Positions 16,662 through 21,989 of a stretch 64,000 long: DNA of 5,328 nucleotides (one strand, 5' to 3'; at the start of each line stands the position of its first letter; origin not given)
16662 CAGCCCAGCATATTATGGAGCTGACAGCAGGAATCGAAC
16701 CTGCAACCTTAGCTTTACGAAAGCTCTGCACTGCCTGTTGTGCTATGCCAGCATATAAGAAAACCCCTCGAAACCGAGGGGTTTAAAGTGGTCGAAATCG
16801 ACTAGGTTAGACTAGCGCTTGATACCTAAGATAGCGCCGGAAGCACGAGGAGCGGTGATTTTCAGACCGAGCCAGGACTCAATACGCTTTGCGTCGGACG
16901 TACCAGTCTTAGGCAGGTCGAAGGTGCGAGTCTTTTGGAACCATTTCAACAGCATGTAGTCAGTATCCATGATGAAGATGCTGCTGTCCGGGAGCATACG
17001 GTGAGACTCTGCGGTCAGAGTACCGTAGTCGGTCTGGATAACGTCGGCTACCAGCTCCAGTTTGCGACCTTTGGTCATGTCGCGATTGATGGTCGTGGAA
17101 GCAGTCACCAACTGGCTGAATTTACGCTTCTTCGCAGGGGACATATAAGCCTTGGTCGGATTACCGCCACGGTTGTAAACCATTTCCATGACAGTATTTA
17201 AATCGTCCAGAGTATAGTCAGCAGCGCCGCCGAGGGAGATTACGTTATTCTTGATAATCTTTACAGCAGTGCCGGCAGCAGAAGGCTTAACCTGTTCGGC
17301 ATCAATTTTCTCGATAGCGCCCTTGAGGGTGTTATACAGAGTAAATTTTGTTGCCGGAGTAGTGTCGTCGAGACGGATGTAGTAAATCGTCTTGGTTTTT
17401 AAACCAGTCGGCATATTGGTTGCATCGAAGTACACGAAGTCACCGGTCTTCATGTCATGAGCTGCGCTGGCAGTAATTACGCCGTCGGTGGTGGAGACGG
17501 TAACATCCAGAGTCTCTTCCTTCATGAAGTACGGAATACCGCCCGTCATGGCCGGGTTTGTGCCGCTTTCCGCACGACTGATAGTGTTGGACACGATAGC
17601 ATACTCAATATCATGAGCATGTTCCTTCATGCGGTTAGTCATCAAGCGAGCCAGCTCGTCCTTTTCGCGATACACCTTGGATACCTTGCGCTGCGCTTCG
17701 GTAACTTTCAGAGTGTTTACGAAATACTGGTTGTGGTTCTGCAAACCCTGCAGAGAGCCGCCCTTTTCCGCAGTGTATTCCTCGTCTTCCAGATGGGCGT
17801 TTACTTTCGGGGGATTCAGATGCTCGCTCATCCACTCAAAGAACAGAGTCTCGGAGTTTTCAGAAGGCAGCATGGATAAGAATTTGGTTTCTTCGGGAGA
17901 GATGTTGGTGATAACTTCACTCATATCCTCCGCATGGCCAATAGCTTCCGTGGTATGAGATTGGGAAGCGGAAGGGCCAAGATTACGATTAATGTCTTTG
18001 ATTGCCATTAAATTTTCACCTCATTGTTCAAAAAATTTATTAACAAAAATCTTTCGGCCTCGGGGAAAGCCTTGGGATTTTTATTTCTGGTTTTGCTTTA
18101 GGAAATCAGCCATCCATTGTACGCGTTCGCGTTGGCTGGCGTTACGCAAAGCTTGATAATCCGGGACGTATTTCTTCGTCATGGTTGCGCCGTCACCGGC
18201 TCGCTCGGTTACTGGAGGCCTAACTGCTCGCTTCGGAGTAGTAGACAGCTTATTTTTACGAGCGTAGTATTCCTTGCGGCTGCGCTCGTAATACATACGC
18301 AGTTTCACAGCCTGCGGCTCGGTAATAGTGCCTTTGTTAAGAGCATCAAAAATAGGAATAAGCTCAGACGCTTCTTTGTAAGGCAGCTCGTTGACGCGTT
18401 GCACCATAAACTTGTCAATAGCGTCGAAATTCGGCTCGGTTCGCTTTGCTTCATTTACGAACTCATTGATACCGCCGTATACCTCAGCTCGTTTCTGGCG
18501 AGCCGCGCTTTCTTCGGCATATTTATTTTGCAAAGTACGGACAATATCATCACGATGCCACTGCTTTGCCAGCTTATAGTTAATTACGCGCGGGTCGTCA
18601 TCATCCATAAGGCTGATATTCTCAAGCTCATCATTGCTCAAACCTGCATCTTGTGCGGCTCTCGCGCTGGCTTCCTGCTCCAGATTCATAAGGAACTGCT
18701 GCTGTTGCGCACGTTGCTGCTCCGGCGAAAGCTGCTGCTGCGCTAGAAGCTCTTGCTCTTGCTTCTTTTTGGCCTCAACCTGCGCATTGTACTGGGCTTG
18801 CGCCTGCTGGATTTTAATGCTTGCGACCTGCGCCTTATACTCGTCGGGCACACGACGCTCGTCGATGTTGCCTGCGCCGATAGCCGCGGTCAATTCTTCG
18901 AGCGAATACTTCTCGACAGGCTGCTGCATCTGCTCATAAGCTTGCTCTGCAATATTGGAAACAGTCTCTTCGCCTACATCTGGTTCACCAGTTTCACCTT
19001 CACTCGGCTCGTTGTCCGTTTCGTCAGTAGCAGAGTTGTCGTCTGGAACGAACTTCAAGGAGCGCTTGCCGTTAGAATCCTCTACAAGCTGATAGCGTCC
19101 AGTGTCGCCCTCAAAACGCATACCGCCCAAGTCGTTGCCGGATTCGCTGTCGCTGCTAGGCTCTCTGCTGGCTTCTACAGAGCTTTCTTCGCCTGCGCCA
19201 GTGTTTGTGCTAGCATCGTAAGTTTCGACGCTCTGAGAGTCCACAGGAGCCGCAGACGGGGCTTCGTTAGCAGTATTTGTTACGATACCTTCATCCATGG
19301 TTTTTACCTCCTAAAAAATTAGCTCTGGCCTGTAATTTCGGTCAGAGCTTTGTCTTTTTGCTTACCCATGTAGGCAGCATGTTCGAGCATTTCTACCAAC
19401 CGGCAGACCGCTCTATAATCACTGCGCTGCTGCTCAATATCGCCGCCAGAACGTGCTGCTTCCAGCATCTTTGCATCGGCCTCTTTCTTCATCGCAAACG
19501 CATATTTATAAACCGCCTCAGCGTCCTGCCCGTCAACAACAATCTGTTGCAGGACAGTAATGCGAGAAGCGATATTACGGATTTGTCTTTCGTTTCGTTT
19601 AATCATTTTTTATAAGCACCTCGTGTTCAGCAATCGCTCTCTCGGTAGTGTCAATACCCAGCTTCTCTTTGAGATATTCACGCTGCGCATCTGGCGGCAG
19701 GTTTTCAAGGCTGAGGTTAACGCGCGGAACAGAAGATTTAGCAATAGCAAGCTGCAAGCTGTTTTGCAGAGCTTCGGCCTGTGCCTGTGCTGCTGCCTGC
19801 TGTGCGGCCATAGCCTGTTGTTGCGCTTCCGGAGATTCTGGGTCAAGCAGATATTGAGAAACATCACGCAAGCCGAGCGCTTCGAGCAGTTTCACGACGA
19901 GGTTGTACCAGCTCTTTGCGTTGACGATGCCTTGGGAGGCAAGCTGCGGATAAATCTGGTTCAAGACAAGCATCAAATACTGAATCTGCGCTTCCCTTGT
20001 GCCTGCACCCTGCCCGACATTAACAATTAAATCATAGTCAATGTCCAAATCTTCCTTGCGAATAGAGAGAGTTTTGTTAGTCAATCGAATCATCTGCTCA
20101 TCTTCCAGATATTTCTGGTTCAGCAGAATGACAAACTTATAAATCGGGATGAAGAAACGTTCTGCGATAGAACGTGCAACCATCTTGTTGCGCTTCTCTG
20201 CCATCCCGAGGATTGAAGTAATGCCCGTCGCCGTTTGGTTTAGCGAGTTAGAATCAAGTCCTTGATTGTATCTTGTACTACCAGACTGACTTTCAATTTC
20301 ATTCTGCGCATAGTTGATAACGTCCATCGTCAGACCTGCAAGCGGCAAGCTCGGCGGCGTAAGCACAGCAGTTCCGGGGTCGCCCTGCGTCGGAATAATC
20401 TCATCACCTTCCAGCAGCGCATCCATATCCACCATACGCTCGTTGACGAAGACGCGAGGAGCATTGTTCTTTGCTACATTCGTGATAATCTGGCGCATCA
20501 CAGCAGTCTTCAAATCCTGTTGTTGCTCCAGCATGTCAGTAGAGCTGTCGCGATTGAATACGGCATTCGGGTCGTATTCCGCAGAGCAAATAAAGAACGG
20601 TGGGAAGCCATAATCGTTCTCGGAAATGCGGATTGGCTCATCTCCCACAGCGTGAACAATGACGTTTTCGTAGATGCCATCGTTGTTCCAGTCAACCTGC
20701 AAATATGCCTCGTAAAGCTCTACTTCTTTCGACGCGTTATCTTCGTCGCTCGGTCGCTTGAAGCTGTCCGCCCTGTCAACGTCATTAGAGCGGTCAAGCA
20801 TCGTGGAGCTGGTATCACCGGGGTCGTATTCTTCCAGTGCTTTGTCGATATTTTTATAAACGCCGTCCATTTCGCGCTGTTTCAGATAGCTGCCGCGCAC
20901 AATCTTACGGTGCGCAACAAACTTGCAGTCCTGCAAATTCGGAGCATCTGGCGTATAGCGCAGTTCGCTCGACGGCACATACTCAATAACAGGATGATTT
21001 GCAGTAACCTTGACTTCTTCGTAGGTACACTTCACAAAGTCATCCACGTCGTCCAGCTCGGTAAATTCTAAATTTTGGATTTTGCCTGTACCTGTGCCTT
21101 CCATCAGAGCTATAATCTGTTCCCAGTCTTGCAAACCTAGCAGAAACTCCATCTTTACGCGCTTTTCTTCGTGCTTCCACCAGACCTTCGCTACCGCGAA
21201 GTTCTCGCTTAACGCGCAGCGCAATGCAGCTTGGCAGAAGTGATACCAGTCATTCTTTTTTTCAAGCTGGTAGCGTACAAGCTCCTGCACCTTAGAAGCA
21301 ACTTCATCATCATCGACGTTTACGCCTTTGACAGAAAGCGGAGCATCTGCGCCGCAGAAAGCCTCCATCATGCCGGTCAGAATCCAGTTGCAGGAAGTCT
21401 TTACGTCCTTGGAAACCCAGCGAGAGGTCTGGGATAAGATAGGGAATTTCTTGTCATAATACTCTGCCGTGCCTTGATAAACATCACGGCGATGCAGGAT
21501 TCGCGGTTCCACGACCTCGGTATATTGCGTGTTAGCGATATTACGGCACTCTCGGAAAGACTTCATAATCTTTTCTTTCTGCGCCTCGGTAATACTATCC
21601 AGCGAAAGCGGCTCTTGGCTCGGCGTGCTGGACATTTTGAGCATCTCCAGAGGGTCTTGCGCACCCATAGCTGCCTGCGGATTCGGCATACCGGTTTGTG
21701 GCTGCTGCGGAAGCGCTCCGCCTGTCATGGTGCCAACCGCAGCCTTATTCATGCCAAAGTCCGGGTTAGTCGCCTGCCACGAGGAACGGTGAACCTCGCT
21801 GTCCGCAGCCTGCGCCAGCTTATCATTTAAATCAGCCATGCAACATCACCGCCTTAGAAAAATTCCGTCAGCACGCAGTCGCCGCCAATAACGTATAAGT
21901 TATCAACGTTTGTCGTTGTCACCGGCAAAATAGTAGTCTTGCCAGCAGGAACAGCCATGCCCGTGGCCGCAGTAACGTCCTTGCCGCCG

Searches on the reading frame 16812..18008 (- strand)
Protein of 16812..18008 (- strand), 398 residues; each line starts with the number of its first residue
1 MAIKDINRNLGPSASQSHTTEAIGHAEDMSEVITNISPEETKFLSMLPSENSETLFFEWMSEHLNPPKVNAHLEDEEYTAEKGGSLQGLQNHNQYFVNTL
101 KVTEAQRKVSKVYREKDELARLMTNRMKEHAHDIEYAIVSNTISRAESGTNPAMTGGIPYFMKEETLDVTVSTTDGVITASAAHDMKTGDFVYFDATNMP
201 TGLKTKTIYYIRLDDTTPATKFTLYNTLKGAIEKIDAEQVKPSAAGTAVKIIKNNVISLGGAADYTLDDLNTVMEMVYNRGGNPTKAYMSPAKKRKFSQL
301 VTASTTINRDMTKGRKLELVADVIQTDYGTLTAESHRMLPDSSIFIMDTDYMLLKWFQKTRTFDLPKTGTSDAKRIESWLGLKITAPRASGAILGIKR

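Call 24: search_protein_families(library=phrogs, proteins=[window:16812-18008:-], max_evalue=0.001)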
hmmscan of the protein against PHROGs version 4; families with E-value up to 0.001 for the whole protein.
window:16812-18008:- (398 aa): 1 family
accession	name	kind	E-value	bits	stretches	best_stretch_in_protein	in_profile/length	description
phrog_1328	-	head and packaging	6.6e-54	185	1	19-397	14-307/583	major head protein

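Call 103: search_dna_similar(query=window:16812-18008:-, collection=phages, mode=protein, max_rows=15)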
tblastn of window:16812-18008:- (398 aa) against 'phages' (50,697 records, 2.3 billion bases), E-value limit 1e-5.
Records with a match: 135; places in all: 137; records where one place covers at least 80% of the query: 2.
Best place of each record, by identity: <60% 135.
By first word of the organism name: Pseudomonas 104; Sulfitobacter 7; Caudoviricetes 5; Rhizobium 5; Vibrio 4; Cronobacter 3; Bruynoghevirus 2; Ochrobactrum 2; Octadecabacter 1; Sinorhizobium 1; and 1 more.
By host as written in the record: Pseudomonas aeruginosa 39; Pseudomonas aeruginosa PAO1 16; - 15; Pseudomonas sp. 6; Sulfitobacter sp. CB2047 6; Pseudomonas aeruginosa strain PAO1 deltafliF 4; Pseudomonas fluorescens 3; Pseudomonas aeruginosa ATCC 27853 3; and 35 more.
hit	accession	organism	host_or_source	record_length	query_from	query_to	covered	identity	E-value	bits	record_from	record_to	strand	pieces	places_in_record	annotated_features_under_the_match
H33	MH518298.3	Pseudomonas phage SCYZ1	Pseudomonas fluorescens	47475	24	397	94%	23.2%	2e-8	63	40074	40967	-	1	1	major head protein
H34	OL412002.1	Pseudomonas phage BroderSalsa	Pseudomonas sp. ERG2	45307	24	397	94%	22.8%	6e-9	64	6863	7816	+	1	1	major capsid protein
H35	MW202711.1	Caudoviricetes sp.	Manatee Spring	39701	27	391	73%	27.7%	3e-9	124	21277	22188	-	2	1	major capsid protein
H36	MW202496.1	Caudoviricetes sp.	Manatee Spring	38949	27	393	71%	28.1%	1e-8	124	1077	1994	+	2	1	major capsid protein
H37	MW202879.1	Caudoviricetes sp.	Manatee Spring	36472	19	396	69%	28.3%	5e-12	128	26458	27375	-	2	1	major capsid protein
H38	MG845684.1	Pseudomonas phage NV1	Pseudomonas tolaasii NCPPB 2192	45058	14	189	44%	29.9%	9e-11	70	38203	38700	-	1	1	putative major capsid protein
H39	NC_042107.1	Pseudomonas phage NV1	Pseudomonas tolaasii NCPPB 2192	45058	14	189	44%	29.9%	9e-11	70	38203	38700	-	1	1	major head protein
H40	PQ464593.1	Pseudomonas phage Rembedalsseter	Pseudomonas trivialis B08_4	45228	1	163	41%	32.3%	9e-13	76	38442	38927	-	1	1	major head protein | head scaffolding protein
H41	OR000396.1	Pseudomonas phage BUCT640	Pseudomonas aeruginosa PAO1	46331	19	183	41%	31.4%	2e-10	69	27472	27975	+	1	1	major head protein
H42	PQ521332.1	Pseudomonas phage vB_PaeP_1647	Pseudomonas aeruginosa PAO1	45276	19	184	42%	30.6%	4e-10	67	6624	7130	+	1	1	record has no annotation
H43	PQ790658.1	Pseudomonas phage Clew-1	Pseudomonas aeruginosa strain PAO1 ...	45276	19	183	41%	30.8%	2e-10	69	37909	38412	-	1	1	hypothetical protein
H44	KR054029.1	Pseudomonas phage DL54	Pseudomonas aeruginosa PAO1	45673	19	183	41%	30.8%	2e-10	69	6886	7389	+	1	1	capsid and scaffold protein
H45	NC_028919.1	Pseudomonas phage DL54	Pseudomonas aeruginosa PAO1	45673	19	183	41%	30.8%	2e-10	69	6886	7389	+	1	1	major head protein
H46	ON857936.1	Pseudomonas phage vB_PaeP_FBPa29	Pseudomonas sp.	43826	19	183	41%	30.8%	2e-10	69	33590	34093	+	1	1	capsid and scaffold protein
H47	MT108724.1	Pseudomonas phage Epa2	Pseudomonas sp.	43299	19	183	41%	30.8%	2e-10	69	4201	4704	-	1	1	major head protein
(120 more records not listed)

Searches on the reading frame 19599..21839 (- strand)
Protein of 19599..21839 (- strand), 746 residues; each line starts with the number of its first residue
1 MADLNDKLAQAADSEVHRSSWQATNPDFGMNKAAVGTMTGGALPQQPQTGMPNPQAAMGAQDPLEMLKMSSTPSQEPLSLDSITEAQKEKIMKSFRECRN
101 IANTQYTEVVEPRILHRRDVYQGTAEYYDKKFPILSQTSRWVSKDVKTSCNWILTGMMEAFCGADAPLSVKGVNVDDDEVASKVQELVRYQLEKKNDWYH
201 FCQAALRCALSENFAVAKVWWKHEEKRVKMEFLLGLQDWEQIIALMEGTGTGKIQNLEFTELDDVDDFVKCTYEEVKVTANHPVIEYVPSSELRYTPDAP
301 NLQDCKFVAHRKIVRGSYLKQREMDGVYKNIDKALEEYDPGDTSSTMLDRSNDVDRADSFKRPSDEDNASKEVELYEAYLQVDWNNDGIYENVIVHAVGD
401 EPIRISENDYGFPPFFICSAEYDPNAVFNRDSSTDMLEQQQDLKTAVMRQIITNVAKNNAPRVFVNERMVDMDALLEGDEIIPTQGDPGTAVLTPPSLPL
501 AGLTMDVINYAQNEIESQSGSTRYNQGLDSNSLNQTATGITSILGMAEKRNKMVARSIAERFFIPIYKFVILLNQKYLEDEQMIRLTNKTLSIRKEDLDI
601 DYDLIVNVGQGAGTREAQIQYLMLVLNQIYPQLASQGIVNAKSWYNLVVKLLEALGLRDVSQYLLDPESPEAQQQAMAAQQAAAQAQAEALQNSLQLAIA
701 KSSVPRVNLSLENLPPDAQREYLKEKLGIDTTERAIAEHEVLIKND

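Call 24: search_protein_families(library=phrogs, proteins=[window:19599-21839:-], max_evalue=0.001)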
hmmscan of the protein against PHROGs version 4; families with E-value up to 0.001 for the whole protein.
window:19599-21839:- (746 aa): 3 families
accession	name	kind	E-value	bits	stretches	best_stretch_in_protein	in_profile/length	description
phrog_1216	-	head and packaging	1.5e-98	332.1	1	85-702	10-630/714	portal protein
phrog_332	-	connector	5.2e-15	55.8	1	109-697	27-537/560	head-tail adaptor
phrog_156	-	head and packaging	3.1e-10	40.1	1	439-720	319-629/681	portal protein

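Call 102: search_dna_similar(query=window:19599-21839:-, collection=phages, mode=protein, max_rows=15)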
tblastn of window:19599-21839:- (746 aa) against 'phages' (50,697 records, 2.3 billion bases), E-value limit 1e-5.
Records with a match: 482; places in all: 484; records where one place covers at least 80% of the query: 7.
Best place of each record, by identity: <60% 482.
By first word of the organism name: Pseudomonas 138; Escherichia 95; Vibrio 86; Rhizobium 18; Salmonella 16; Pectobacterium 14; Achromobacter 11; Aeromonas 10; Sulfitobacter 9; Proteus 8; and 26 more.
By host as written in the record: Escherichia coli 55; - 54; Pseudomonas aeruginosa 50; Pseudomonas aeruginosa PAO1 16; Vibrio breoganii 11; Pseudomonas sp. 8; Aeromonas hydrophila 8; Vibrio splendidus 8; and 145 more.
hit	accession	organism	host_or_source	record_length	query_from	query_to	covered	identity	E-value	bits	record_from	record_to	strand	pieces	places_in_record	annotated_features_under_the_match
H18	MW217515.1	Vibrio phage VpJYP1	Vibrio parahaemolyticus CCTCC AB 2014205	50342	68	671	81%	25.5%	9e-28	127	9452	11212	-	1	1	portal protein | terminase large subunit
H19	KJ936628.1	Vibrio phage VPp1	Vibrio parahaemolyticus VP 17802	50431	68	671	81%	25.5%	2e-27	125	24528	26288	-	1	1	portal protein | terminase large subunit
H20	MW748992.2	Vibrio phage vB_ValP_IME234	Vibrio alginolyticus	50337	68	671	81%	25.4%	2e-27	125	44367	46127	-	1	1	portal protein | terminase large subunit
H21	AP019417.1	Vibrio phage KIT05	Vibrio parahaemolyticus ATCC 17802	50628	68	671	81%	25.4%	2e-27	125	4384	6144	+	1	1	phage portal (connector) protein | terminase large subunit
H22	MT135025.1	Vibrio phage V07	Vibrio parahaemolyticus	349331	68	671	81%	25.4%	2e-27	125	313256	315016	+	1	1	hypothetical protein | terminase large subunit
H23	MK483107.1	Vibrio phage vB_VpP_BA6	Vibrio parahaemolyticus 23201444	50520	68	671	81%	25.4%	2e-27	125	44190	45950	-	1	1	portal protein | terminase large subunit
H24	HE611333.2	Pseudomonas phage tf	Pseudomonas putida PpG1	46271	139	671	71%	27.0%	1e-35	152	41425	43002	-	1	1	portal protein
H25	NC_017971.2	Pseudomonas phage tf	Pseudomonas putida PpG1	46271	139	671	71%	27.0%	1e-35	152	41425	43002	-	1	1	portal protein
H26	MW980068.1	Rhizobium phage RHEph18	Rhizobium etli sv. phaseoli N561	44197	126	671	73%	26.0%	3e-25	118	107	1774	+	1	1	portal protein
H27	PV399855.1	Vibrio phage Ph19S9E2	Vibrio parahaemolyticus vp19S9E2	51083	118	671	74%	25.6%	4e-29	131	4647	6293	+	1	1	record has no annotation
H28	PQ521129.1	Photobacterium phage PhCF1.2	Photobacterium ganghwense CF1.2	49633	139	671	71%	26.6%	6e-33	143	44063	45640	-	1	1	portal protein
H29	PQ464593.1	Pseudomonas phage Rembedalsseter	Pseudomonas trivialis B08_4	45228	116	671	75%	25.4%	2e-27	125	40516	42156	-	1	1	portal protein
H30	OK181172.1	Vibrio phage 536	Vibrio parahaemolyticus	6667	68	626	75%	25.2%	1e-21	106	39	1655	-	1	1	terminase large subunit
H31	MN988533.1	Rhizobium phage RHph_N2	Rhizobium etli N741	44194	126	671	73%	25.7%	8e-25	117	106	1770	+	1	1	portal protein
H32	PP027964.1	Vibrio phage VpP_43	Vibrio parahaemolyticus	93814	139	671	71%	26.3%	3e-27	125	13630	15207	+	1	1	record has no annotation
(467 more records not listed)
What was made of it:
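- Portal and capsid proteins are nearest to podophages tf, VPp1 and LUZ24-like phages (calls 102, 103).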
